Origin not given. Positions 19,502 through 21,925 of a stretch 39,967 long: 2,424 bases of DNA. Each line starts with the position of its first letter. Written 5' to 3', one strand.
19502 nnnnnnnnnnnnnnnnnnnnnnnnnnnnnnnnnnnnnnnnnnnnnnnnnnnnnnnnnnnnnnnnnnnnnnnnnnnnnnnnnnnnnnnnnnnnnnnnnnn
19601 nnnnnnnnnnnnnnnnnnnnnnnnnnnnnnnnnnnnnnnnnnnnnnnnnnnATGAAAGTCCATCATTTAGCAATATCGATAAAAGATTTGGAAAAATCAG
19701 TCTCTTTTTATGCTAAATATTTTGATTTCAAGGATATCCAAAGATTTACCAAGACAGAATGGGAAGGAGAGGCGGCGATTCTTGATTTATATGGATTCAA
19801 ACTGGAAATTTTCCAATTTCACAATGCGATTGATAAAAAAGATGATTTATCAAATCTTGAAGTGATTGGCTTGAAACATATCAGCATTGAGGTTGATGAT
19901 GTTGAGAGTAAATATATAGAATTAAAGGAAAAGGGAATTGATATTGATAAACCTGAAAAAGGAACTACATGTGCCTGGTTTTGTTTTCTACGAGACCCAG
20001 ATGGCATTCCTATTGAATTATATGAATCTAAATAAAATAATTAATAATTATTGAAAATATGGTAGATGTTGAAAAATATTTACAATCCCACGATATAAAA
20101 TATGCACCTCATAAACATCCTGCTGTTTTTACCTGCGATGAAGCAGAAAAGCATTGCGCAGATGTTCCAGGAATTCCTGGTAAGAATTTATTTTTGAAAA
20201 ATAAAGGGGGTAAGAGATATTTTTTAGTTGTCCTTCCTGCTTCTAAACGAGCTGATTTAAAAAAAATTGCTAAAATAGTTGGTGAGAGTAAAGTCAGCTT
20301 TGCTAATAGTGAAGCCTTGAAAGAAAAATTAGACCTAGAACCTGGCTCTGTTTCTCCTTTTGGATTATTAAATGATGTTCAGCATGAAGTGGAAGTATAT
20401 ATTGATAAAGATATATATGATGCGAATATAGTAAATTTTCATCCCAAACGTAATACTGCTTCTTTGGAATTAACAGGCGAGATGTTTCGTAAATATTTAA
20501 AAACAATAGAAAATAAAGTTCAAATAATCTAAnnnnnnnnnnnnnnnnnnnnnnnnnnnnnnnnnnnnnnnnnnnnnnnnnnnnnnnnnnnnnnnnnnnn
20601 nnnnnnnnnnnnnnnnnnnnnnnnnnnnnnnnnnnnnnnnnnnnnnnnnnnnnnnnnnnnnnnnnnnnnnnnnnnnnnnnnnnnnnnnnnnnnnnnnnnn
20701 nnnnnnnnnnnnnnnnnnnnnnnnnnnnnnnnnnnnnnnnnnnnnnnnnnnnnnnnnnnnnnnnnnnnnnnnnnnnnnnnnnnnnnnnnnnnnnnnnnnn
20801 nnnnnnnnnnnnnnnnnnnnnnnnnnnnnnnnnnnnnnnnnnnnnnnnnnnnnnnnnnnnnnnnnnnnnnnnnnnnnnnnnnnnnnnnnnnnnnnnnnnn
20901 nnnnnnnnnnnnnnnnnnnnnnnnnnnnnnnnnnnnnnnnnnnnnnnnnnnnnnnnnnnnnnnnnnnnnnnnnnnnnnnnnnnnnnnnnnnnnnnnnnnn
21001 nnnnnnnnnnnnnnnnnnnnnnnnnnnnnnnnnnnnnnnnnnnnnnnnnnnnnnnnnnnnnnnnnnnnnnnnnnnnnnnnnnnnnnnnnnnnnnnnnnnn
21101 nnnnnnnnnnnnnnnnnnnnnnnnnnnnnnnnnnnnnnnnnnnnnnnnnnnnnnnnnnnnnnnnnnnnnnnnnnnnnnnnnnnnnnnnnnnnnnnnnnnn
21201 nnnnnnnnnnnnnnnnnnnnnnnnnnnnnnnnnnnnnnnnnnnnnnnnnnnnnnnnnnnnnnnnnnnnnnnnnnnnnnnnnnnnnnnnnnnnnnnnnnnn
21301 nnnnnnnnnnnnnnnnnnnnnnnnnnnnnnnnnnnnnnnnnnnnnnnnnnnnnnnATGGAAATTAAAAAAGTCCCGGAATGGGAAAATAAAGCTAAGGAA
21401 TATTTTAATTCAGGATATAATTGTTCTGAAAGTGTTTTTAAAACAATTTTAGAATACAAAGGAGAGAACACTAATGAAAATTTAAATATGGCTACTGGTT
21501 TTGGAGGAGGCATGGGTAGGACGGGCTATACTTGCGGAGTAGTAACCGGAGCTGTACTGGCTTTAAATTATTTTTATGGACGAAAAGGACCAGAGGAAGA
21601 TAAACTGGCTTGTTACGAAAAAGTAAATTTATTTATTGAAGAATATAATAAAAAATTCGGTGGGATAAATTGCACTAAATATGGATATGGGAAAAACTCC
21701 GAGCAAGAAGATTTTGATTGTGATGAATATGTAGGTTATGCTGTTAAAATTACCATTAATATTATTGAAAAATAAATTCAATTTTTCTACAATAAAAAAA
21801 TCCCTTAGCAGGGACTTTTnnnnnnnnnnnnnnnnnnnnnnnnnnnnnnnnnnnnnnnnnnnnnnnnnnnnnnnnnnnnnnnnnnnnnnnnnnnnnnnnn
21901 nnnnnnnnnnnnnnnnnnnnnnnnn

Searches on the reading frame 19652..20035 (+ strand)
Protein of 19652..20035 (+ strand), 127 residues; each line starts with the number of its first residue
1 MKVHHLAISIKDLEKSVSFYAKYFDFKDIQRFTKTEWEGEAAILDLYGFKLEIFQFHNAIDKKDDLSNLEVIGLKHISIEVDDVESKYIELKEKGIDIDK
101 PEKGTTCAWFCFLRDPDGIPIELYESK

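Call 23: search_protein_families(library=pfam, proteins=[window:19652-20035:+], max_evalue=0.001)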
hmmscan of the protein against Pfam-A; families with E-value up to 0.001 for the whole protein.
window:19652-20035:+ (127 aa): 2 families
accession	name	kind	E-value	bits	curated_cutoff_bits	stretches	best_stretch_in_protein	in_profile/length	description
PF00903.31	Glyoxalase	-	2.5e-15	57.3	20.6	1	2-123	1-121/121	Glyoxalase/Bleomycin resistance protein/Dioxygenase superfamily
PF13669.12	Glyoxalase_4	-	5.7e-09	36.7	27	1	4-105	1-102/109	Glyoxalase/Bleomycin resistance protein/Dioxygenase superfamily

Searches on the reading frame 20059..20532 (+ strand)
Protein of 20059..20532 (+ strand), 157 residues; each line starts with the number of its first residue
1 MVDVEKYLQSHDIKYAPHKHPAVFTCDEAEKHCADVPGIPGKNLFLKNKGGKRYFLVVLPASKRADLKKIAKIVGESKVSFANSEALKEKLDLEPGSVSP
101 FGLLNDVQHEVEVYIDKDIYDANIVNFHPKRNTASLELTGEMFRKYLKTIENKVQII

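Call 23: search_protein_families(library=pfam, proteins=[window:20059-20532:+], max_evalue=0.001)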
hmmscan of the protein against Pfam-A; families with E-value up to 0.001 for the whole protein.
window:20059-20532:+ (157 aa): 1 family
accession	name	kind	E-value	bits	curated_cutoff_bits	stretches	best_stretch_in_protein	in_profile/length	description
PF04073.20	tRNA_edit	-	3.3e-29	101.9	25.5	1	20-145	1-122/123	Aminoacyl-tRNA editing domain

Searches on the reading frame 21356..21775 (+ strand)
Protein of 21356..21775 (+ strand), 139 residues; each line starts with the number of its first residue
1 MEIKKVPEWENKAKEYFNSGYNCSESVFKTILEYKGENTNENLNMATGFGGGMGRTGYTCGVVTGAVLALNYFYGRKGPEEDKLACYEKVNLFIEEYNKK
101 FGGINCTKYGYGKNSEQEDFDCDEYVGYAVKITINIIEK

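Call 23: search_protein_families(library=pfam, proteins=[window:21356-21775:+], max_evalue=0.001)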
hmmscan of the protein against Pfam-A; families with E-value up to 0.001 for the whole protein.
window:21356-21775:+ (139 aa): 1 family
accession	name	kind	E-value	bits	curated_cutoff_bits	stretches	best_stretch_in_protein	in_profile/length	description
PF09719.15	C_GCAxxG_C_C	-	7.2e-27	94.3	27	1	21-134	1-116/118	Putative redox-active protein (C_GCAxxG_C_C)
